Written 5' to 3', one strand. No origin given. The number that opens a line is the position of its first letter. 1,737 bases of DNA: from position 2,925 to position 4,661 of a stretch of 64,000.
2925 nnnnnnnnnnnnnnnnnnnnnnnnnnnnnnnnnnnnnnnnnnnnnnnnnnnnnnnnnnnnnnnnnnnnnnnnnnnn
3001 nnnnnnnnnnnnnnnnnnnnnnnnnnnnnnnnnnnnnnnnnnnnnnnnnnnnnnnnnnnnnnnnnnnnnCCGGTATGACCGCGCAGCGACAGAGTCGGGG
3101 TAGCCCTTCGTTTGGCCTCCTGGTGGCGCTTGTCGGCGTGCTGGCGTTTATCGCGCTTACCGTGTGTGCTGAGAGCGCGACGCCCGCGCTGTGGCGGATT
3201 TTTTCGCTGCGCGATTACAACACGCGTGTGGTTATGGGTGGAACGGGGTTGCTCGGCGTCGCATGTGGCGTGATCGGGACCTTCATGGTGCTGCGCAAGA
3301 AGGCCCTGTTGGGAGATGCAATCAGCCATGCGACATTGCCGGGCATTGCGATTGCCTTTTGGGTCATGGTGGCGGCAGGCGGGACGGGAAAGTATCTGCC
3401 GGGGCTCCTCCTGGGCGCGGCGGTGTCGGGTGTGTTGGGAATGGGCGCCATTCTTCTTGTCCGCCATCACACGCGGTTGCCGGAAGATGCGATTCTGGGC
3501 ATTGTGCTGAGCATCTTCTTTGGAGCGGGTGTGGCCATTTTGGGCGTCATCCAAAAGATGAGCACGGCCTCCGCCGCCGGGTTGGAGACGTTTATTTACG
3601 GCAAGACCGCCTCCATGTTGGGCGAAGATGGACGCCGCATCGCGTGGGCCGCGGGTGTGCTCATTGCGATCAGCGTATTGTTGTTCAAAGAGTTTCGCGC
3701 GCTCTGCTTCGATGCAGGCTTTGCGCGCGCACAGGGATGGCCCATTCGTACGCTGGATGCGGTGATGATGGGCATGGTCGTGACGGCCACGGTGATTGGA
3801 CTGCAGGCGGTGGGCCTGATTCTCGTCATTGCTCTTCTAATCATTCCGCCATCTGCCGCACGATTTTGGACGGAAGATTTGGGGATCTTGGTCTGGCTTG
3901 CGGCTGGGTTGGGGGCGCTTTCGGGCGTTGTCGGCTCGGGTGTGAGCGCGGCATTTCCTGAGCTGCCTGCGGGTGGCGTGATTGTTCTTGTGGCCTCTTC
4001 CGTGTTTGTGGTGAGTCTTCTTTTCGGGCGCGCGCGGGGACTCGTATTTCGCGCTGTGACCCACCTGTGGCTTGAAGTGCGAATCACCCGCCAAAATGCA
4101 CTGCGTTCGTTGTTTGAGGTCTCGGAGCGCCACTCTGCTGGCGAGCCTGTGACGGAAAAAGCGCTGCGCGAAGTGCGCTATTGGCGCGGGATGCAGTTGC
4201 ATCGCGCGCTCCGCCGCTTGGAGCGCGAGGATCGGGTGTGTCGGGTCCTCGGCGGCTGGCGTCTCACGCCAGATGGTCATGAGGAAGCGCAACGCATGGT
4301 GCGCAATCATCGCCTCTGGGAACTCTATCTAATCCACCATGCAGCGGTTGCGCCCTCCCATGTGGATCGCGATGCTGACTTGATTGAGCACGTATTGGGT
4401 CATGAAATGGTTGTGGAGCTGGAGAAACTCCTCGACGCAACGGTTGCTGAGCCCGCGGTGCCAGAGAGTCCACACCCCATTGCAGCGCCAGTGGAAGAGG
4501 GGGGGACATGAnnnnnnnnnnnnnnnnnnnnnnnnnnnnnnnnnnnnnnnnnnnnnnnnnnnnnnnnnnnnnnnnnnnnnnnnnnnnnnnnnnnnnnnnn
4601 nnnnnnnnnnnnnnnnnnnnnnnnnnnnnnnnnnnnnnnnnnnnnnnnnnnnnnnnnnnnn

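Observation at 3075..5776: Both permease subunits of a TroA-type metal ABC importer carry C-terminal DtxR/MntR-like sensor-regulator domains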

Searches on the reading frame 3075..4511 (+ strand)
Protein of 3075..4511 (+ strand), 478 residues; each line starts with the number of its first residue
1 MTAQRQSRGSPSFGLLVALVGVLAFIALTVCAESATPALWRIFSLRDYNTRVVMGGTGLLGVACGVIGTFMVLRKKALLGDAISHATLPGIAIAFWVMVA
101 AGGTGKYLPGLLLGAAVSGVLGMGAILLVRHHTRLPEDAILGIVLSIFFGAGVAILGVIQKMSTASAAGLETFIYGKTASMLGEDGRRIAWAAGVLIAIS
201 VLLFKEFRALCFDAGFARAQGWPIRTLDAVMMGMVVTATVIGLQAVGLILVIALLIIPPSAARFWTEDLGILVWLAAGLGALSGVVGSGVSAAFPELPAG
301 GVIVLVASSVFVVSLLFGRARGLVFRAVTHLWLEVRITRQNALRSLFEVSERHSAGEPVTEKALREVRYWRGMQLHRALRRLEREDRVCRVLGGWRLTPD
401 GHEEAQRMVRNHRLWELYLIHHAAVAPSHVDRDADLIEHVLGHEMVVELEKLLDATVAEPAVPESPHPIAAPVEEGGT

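Call 3: search_protein_families(library=pfam, proteins=[window:3075-4511:+], max_evalue=1)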
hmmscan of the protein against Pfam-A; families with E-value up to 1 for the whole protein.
window:3075-4511:+ (478 aa): 3 families
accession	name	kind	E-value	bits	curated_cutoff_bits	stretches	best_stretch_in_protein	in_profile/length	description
PF00950.22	ABC-3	-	1e-57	196.1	20.1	1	53-317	8-257/258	ABC 3 transport family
PF02742.21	Fe_dep_repr_C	-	1.5e-13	51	27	1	398-456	1-59/70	Iron dependent repressor, metal binding and dimerisation domain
PF01032.23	FecCD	-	2.1e-05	24.2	26.5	1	91-315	87-309/311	FecCD transport family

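Call 4: search_protein_families(library=ncbifam, proteins=[window:3075-4511:+], max_evalue=1)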
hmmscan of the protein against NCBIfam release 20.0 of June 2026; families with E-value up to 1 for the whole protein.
window:3075-4511:+ (478 aa): 9 families
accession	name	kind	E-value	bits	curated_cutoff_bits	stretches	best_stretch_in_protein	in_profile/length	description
TIGR03770.1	anch_rpt_perm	equivalog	1.6e-41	142.9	296.8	1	61-317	28-269/270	anchored repeat-type ABC transporter permease subunit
NF040871.1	AztB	equivalog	4.5e-39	134.7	280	1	47-307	10-254/254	zinc ABC transporter permease AztB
NF040927.1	ABC_perm_SloB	subfamily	1.5e-34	120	460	1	59-318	21-264/271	metal ABC transporter permease subunit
NF007089.0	PRK09543.1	equivalog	1.1e-15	57.9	284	1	59-316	14-256/261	zinc ABC transporter permease subunit ZnuB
NF008273.0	PRK11050.1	equivalog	0.00082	19.1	153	1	377-455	73-151/156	manganese-binding transcriptional regulator MntR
NF053665.1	TransRegDtxRActin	equivalog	0.004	16.6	290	1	377-459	43-126/233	iron-dependent transcriptional repressor DtxR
NF003025.0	PRK03902.1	equivalog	0.0073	16.3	138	1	394-454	59-118/142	transcriptional regulator MntR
NF047407.1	TransRegMntRTherm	equivalog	0.022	14.4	350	1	394-448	69-123/227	manganese-dependent transcriptional regulator MntR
NF005620.0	PRK07375.1-5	equivalog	0.67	10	91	0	66-102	13-49/113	putative monovalent cation/H+ antiporter subunit C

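Call 10: find_homologous_proteins(query=window:3075-4508:+, max_evalue=1e-10)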
Query window:3075-4508:+ (478 aa): 5701 proteins with E <= 1e-10 among 8000 candidates; the best 120 are listed.
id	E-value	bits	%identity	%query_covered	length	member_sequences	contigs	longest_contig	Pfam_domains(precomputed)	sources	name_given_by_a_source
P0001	0.0e+0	1025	100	100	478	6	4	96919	PF01032.24,PF02742.22,PF00950.23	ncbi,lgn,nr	ncbi:MAG: metal ABC transporter permease [Verrucomicrobia bacterium]|nr:metal ABC transporter permea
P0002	1.7e-242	824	81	100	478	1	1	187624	PF02742.22,PF00950.23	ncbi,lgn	-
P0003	1.8e-207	708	73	95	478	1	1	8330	PF01032.24,PF02742.22,PF00950.23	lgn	-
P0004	1.8e-203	695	73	90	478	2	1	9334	PF01032.24,PF02742.22,PF00950.23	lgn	-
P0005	1.1e-202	692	73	90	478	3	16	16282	PF01032.24,PF02742.22,PF00950.23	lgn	-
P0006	1.7e-196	672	69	97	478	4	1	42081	PF01032.24,PF02742.22,PF00950.23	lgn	-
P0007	2.4e-195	668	74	87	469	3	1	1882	PF01032.24,PF02742.22,PF00950.23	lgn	-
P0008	3.3e-188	645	66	97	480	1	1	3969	PF01032.24,PF02742.22,PF00950.23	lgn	-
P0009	1.2e-185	636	72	87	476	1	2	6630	PF01032.24,PF02742.22,PF00950.23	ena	-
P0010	5.8e-182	624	66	96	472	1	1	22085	PF01032.24,PF02742.22,PF00950.23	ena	-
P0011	3.1e-178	612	68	92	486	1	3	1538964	PF01032.24,PF02742.22,PF00950.23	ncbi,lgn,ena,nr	ncbi:MAG TPA: iron chelate uptake ABC transporter family permease subunit [Kiritimatiellia bacterium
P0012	5.9e-166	571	65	90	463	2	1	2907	PF01032.24,PF02742.22,PF00950.23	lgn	-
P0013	3.2e-160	552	61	95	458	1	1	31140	PF01032.24,PF02742.22,PF00950.23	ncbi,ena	-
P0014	4.7e-160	552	64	90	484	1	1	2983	PF01032.24,PF02742.22,PF00950.23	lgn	-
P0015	5.1e-160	552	59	98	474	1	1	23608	PF02742.22,PF00950.23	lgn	-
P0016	3.2e-159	549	62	91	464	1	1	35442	PF01032.24,PF02742.22,PF00950.23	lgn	-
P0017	1.6e-156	540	62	90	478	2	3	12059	PF01032.24,PF02742.22,PF00950.23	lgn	-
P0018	9.0e-154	531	60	92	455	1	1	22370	PF01032.24,PF02742.22,PF00950.23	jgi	jgi:manganese/zinc/iron transport system permease protein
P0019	6.6e-153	528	61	90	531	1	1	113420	PF01032.24,PF02742.22,PF00950.23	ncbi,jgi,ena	-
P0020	3.9e-152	526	60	92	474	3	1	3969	PF01032.24,PF02742.22,PF00950.23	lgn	-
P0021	3.5e-151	522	59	91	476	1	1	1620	PF01032.24,PF02742.22,PF00950.23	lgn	-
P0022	7.3e-151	521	59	93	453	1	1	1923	PF02742.22,PF00950.23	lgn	-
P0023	4.8e-150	519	59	92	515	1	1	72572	PF01032.24,PF02742.22,PF00950.23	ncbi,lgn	-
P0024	1.6e-149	517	60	91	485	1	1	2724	PF02742.22,PF00950.23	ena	-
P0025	2.7e-149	516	60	91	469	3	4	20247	PF01032.24,PF02742.22,PF00950.23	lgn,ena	-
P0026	1.2e-148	514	59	91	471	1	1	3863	PF01032.24,PF02742.22,PF00950.23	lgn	-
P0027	1.4e-148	514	58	90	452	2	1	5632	PF02742.22,PF00950.23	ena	-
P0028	2.9e-148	513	57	94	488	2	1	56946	PF01032.24,PF02742.22,PF00950.23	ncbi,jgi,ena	-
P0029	3.0e-148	513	58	92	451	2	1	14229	PF02742.22,PF00950.23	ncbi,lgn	-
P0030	4.4e-148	512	58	91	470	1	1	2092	PF01032.24,PF02742.22,PF00950.23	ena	-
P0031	5.2e-148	512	59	90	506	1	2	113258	PF01032.24,PF02742.22,PF00950.23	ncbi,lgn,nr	ncbi:MAG: metal ABC transporter permease [Planctomycetes bacterium]|nr:metal ABC transporter permeas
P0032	7.5e-148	511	61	89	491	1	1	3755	PF01032.24,PF02742.22,PF00950.23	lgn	-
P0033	5.0e-147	509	57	91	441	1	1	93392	PF01032.24,PF02742.22,PF00950.23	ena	-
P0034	7.7e-147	508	58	91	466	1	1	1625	PF01032.24,PF02742.22,PF00950.23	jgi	jgi:manganese/zinc/iron transport system permease protein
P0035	1.1e-146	508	58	92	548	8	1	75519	PF01032.24,PF02742.22,PF00950.23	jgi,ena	-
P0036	1.3e-146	507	59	91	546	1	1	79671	PF01032.24,PF02742.22,PF00950.23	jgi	jgi:manganese/zinc/iron transport system permease protein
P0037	1.4e-146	507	-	-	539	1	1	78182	PF01032.24,PF02742.22,PF00950.23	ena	-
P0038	2.4e-146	507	58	90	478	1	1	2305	PF01032.24,PF02742.22,PF00950.23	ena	-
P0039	3.1e-146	506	60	90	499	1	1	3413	PF01032.24,PF02742.22,PF00950.23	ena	-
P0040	3.5e-146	506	58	90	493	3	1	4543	PF01032.24,PF02742.22,PF00950.23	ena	-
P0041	3.7e-146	506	60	90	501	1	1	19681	PF01032.24,PF02742.22,PF00950.23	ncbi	-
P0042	1.5e-145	504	55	96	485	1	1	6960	PF01032.24,PF02742.22,PF00950.23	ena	-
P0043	1.9e-145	504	57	90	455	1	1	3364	PF01032.24,PF02742.22,PF00950.23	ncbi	-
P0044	3.1e-145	503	55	93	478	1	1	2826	PF01032.24,PF02742.22,PF00950.23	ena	-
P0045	3.1e-145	503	58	90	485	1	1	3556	PF01032.24,PF02742.22,PF00950.23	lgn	-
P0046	3.2e-145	503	57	90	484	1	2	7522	PF01032.24,PF02742.22,PF00950.23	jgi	jgi:manganese/zinc/iron transport system permease protein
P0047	3.3e-145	503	57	91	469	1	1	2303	PF01032.24,PF02742.22,PF00950.23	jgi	jgi:manganese/zinc/iron transport system permease protein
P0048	3.9e-145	503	58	91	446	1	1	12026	PF01032.24,PF02742.22,PF00950.23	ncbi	-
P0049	4.6e-145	502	56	90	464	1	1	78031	PF01032.24,PF02742.22,PF00950.23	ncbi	-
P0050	5.7e-145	502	56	95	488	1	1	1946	PF01032.24,PF02742.22,PF00950.23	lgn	-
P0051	9.1e-145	501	54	96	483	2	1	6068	PF01032.24,PF02742.22,PF00950.23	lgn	-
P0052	9.6e-145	501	57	93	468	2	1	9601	PF01032.24,PF02742.22,PF00950.23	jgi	jgi:manganese/zinc/iron transport system permease protein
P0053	1.6e-144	501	58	90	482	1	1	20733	PF01032.24,PF02742.22,PF00950.23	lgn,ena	-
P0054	3.5e-144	499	57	90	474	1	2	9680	PF02742.22,PF00950.23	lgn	-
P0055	3.8e-144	499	59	90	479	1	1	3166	PF01032.24,PF02742.22,PF00950.23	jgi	jgi:manganese/zinc/iron transport system permease protein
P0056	4.3e-144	499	55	93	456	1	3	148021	PF01032.24,PF02742.22,PF00950.23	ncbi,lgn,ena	-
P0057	5.0e-144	499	58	91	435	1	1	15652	PF02742.22,PF00950.23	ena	-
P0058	5.6e-144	499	58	90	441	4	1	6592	PF01032.24,PF02742.22,PF00950.23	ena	-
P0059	6.5e-144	498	58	90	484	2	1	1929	PF01032.24,PF02742.22,PF00950.23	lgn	-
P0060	6.8e-144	498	59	90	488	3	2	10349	PF02742.22,PF00950.23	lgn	-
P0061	6.8e-144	498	55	92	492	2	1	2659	PF01032.24,PF02742.22,PF00950.23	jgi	jgi:manganese/zinc/iron transport system permease protein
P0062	7.1e-144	498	59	90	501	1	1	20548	PF02742.22,PF00950.23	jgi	-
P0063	8.4e-144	498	56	92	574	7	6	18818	PF01032.24,PF02742.22,PF00950.23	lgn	-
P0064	8.6e-144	498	54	98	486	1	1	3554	PF01032.24,PF02742.22,PF00950.23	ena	-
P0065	1.7e-143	497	59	90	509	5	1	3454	PF01032.24,PF02742.22,PF00950.23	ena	-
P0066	1.8e-143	497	57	90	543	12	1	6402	PF01032.24,PF02742.22,PF00950.23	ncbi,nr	ncbi:MAG: iron chelate uptake ABC transporter family permease subunit [Planctomycetota bacterium]|nr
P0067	1.9e-143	497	57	91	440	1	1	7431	PF01032.24,PF02742.22,PF00950.23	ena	-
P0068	2.5e-143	497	59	92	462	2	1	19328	PF02742.22,PF00950.23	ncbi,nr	ncbi:MAG: iron ABC transporter [Phycisphaerales bacterium]|nr:MAG: iron ABC transporter [Phycisphaer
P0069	3.6e-143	496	57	92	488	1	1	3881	PF01032.24,PF02742.22,PF00950.23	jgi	jgi:manganese/zinc/iron transport system permease protein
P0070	3.6e-143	496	60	90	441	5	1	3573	PF01032.24,PF02742.22,PF00950.23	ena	-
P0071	3.7e-143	496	56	94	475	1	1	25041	PF02742.22,PF00950.23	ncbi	-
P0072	6.0e-143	495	55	90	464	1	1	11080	PF01032.24,PF02742.22,PF00950.23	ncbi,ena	-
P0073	7.6e-143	495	58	90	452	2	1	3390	PF01032.24,PF02742.22,PF00950.23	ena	-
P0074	8.6e-143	495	56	91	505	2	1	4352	PF01032.24,PF02742.22,PF00950.23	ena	-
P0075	9.3e-143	495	58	90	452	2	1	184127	PF01032.24,PF02742.22,PF00950.23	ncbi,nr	ncbi:MAG: metal ABC transporter permease [Candidatus Sumerlaeia bacterium]|nr:metal ABC transporter 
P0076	1.2e-142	494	56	91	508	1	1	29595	PF01032.24,PF02742.22,PF00950.23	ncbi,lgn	-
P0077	1.4e-142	494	56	93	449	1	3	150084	PF01032.24,PF02742.22,PF00950.23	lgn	-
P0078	1.5e-142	494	56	91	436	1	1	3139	PF02742.22,PF00950.23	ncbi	-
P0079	1.8e-142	494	56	90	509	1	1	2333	PF01032.24,PF02742.22,PF00950.23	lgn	-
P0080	2.2e-142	493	56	91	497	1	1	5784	PF01032.24,PF02742.22,PF00950.23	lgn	-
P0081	3.1e-142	493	60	90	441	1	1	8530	PF01032.24,PF02742.22,PF00950.23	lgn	-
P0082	4.3e-142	492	58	90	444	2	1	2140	PF01032.24,PF02742.22,PF00950.23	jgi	jgi:manganese/zinc/iron transport system permease protein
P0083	5.7e-142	492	56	91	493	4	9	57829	PF01032.24,PF02742.22,PF00950.23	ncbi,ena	-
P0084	5.9e-142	492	58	90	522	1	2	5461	PF01032.24,PF02742.22,PF00950.23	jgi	jgi:manganese/zinc/iron transport system permease protein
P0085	8.5e-142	492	55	93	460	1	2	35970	PF01032.24,PF02742.22,PF00950.23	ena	-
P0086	9.7e-142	491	57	90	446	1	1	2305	PF01032.24,PF02742.22,PF00950.23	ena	-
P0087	1.3e-141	491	55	91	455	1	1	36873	PF01032.24,PF02742.22,PF00950.23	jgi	jgi:manganese/zinc/iron transport system permease protein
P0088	1.5e-141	491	56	90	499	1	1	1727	PF01032.24,PF02742.22,PF00950.23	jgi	-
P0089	1.5e-141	491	58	90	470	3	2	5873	PF01032.24,PF02742.22,PF00950.23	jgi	jgi:manganese/zinc/iron transport system permease protein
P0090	2.0e-141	490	54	97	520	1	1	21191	PF02742.22,PF00950.23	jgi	-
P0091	2.4e-141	490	58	90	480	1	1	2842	PF01032.24,PF02742.22,PF00950.23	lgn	-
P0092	2.4e-141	490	57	93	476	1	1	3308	PF02742.22,PF00950.23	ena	-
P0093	3.7e-141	489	58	90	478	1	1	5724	PF01032.24,PF02742.22,PF00950.23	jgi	jgi:manganese/zinc/iron transport system permease protein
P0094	3.7e-141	489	57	90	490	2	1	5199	PF01032.24,PF02742.22,PF00950.23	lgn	-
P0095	3.8e-141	489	57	91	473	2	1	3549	PF01032.24,PF02742.22,PF00950.23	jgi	jgi:manganese/zinc/iron transport system permease protein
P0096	4.0e-141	489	58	89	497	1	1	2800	PF01032.24,PF02742.22,PF00950.23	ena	-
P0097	4.5e-141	489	56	91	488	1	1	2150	PF01032.24,PF02742.22,PF00950.23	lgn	-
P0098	5.6e-141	489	58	90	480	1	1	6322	PF01032.24,PF02742.22,PF00950.23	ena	-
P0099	6.4e-141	489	56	90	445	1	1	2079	PF01032.24,PF02742.22,PF00950.23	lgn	-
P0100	6.5e-141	489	53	94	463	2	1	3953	PF01032.24,PF02742.22,PF00950.23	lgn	-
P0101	6.6e-141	489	58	90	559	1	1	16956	PF01032.24,PF02742.22,PF00950.23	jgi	jgi:manganese/zinc/iron transport system permease protein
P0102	7.4e-141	488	56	92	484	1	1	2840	PF01032.24,PF02742.22,PF00950.23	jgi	jgi:manganese/zinc/iron transport system permease protein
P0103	8.2e-141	488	57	94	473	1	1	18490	PF01032.24,PF02742.22,PF00950.23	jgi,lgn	-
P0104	8.3e-141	488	54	97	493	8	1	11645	PF01032.24,PF02742.22,PF00950.23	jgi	jgi:manganese/zinc/iron transport system permease protein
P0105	1.0e-140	488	56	90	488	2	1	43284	PF01032.24,PF02742.22,PF00950.23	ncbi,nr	ncbi:MAG TPA: iron chelate uptake ABC transporter family permease subunit [Tepidisphaeraceae bacteri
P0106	1.1e-140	488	58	90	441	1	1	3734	PF01032.24,PF02742.22,PF00950.23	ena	-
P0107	1.3e-140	488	57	90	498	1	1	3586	PF01032.24,PF02742.22,PF00950.23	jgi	jgi:manganese/zinc/iron transport system permease protein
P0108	1.4e-140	487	57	90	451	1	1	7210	PF01032.24,PF02742.22,PF00950.23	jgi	jgi:manganese/zinc/iron transport system permease protein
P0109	1.6e-140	487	56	92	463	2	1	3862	PF01032.24,PF02742.22,PF00950.23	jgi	jgi:manganese/zinc/iron transport system permease protein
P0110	1.6e-140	487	57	90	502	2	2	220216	PF01032.24,PF02742.22,PF00950.23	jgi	jgi:manganese/zinc/iron transport system permease protein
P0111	1.7e-140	487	55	91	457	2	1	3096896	PF01032.24,PF02742.22,PF00950.23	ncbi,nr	ncbi:MAG: iron chelate uptake ABC transporter family permease subunit [Kiritimatiellae bacterium]|nr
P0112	1.8e-140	487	59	90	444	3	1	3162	PF01032.24,PF02742.22,PF00950.23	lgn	-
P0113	1.9e-140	487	56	90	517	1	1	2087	PF02742.22,PF00950.23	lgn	-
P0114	2.1e-140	487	58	91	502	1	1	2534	PF02742.22,PF00950.23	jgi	jgi:manganese/zinc/iron transport system permease protein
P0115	2.3e-140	487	57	90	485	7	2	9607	PF01032.24,PF02742.22,PF00950.23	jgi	jgi:manganese/zinc/iron transport system permease protein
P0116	2.6e-140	487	57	91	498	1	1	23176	PF01032.24,PF02742.22,PF00950.23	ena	-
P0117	4.1e-140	486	56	94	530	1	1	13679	PF01032.24,PF02742.22,PF00950.23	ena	-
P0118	4.1e-140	486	57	90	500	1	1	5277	PF01032.24,PF02742.22,PF00950.23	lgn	-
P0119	5.9e-140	485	54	90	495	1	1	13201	PF01032.24,PF02742.22,PF00950.23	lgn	-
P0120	6.2e-140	485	57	91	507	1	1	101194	PF01032.24,PF02742.22,PF00950.23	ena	-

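Call 13: find_encoding_contigs(protein=P0011, flank=8000, max_places=2)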
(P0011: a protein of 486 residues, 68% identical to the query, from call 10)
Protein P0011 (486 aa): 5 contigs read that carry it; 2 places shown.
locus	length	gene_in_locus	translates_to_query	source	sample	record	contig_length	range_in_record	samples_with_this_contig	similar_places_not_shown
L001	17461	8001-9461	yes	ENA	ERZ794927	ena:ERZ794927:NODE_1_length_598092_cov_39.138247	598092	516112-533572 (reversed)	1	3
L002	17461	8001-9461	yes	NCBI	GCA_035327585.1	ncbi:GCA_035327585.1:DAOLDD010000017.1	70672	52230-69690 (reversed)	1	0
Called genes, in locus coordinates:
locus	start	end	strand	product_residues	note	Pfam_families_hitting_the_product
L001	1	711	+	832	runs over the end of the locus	PF02861:Clp_N, PF23569:NBD_SMAX1, PF00004:AAA, PF17871:AAA_lid_9, PF00158:Sigma54_activat, PF00004:AAA, PF07724:AAA_2, PF07728:AAA_5, +9 more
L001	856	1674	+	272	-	PF03279:Lip_A_acyltrans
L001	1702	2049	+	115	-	-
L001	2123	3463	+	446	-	PF13505:OMP_b-brl, PF18884:TSP3_bac, PF00691:OmpA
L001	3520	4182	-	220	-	PF01325:Fe_dep_repress, PF02742:Fe_dep_repr_C, PF04023:FeoA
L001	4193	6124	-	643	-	PF00122:E1-E2_ATPase, PF00702:Hydrolase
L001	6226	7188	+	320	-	PF01297:ZnuA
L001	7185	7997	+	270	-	PF00005:ABC_tran, PF02463:SMC_N (faint), PF13304:AAA_21 (weak)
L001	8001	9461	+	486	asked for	PF00950:ABC-3, PF01032:FecCD (weak), PF02742:Fe_dep_repr_C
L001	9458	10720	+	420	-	PF00950:ABC-3, PF02742:Fe_dep_repr_C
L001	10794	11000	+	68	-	-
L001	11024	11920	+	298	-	PF03279:Lip_A_acyltrans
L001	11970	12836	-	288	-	PF00106:adh_short, PF08659:KR, PF01370:Epimerase (faint), PF13460:NAD_binding_10 (faint), PF13561:adh_short_C2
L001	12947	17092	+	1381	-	-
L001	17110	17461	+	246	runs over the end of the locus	PF00834:Ribul_P_3_epim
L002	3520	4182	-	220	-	PF01325:Fe_dep_repress, PF02742:Fe_dep_repr_C, PF04023:FeoA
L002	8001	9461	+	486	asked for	PF00950:ABC-3, PF01032:FecCD (weak), PF02742:Fe_dep_repr_C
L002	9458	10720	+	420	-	PF00950:ABC-3, PF02742:Fe_dep_repr_C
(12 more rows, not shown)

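Call 14: find_encoding_contigs(protein=P0031, flank=8000, max_places=2)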
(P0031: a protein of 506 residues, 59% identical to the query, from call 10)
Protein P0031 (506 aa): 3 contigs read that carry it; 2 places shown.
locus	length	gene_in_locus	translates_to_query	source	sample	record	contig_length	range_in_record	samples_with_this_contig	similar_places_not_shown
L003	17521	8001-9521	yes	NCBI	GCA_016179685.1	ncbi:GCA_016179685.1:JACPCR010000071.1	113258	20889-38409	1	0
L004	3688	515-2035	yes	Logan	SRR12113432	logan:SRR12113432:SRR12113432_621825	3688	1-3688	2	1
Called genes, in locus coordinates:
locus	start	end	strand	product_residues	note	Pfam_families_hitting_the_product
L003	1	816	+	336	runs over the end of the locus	PF01408:GFO_IDH_MocA, PF02894:GFO_IDH_MocA_C, PF22725:GFO_IDH_MocA_C3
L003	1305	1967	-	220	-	PF01325:Fe_dep_repress, PF02742:Fe_dep_repr_C, PF04023:FeoA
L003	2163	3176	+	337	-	PF07732:Cu-oxidase_3, PF07731:Cu-oxidase_2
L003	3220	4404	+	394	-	-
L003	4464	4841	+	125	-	PF13473:Cupredoxin_1, PF00127:Copper-bind (faint)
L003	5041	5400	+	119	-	PF13473:Cupredoxin_1 (weak)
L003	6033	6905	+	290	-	PF01297:ZnuA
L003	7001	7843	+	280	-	PF00005:ABC_tran, PF02463:SMC_N (faint), PF13304:AAA_21 (faint)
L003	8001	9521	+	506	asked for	PF00950:ABC-3, PF01032:FecCD, PF02742:Fe_dep_repr_C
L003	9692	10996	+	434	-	PF00950:ABC-3, PF01032:FecCD (weak), PF02742:Fe_dep_repr_C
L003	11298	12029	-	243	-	PF06283:ThuA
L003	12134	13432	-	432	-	PF13646:HEAT_2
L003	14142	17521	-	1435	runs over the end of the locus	PF13646:HEAT_2, PF02449:Glyco_hydro_42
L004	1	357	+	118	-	?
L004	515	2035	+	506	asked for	PF00950:ABC-3, PF01032:FecCD, PF02742:Fe_dep_repr_C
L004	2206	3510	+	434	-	PF00950:ABC-3, PF01032:FecCD (weak), PF02742:Fe_dep_repr_C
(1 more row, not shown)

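Call 15: find_encoding_contigs(protein=window:3075-4508:+, flank=10000, max_places=4)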
Protein window:3075-4508:+ (478 aa): no gene with exactly this product is on record in the collection.

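Call 16: find_encoding_contigs(protein=P0002, flank=10000, max_places=2)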
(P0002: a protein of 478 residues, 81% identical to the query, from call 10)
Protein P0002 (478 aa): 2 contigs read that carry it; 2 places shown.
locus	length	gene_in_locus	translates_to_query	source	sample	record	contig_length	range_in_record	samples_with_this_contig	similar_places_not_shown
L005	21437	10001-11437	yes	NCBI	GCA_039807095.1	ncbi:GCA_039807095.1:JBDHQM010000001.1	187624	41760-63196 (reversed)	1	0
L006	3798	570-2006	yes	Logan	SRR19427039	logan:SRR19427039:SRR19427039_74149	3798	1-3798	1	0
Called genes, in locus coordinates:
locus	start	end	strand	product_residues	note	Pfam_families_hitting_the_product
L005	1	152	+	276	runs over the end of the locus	-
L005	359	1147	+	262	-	PF01797:Y1_Tnp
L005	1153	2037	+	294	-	PF01797:Y1_Tnp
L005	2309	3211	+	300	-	PF03279:Lip_A_acyltrans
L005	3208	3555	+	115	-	-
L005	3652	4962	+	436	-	PF13505:OMP_b-brl, PF18884:TSP3_bac, PF00691:OmpA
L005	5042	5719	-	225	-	PF01047:MarR (faint), PF01325:Fe_dep_repress, PF02742:Fe_dep_repr_C, PF04023:FeoA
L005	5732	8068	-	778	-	PF00122:E1-E2_ATPase, PF00702:Hydrolase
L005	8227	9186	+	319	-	PF01297:ZnuA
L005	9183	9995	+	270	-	PF00005:ABC_tran, PF02463:SMC_N (faint), PF13304:AAA_21 (faint)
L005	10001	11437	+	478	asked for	PF00950:ABC-3, PF02742:Fe_dep_repr_C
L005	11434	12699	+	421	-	PF00950:ABC-3, PF02742:Fe_dep_repr_C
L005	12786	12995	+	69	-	-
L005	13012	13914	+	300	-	PF03279:Lip_A_acyltrans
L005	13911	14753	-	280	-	PF00106:adh_short, PF08659:KR, PF13460:NAD_binding_10, PF13561:adh_short_C2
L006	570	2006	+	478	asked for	PF00950:ABC-3, PF02742:Fe_dep_repr_C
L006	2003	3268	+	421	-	PF00950:ABC-3, PF02742:Fe_dep_repr_C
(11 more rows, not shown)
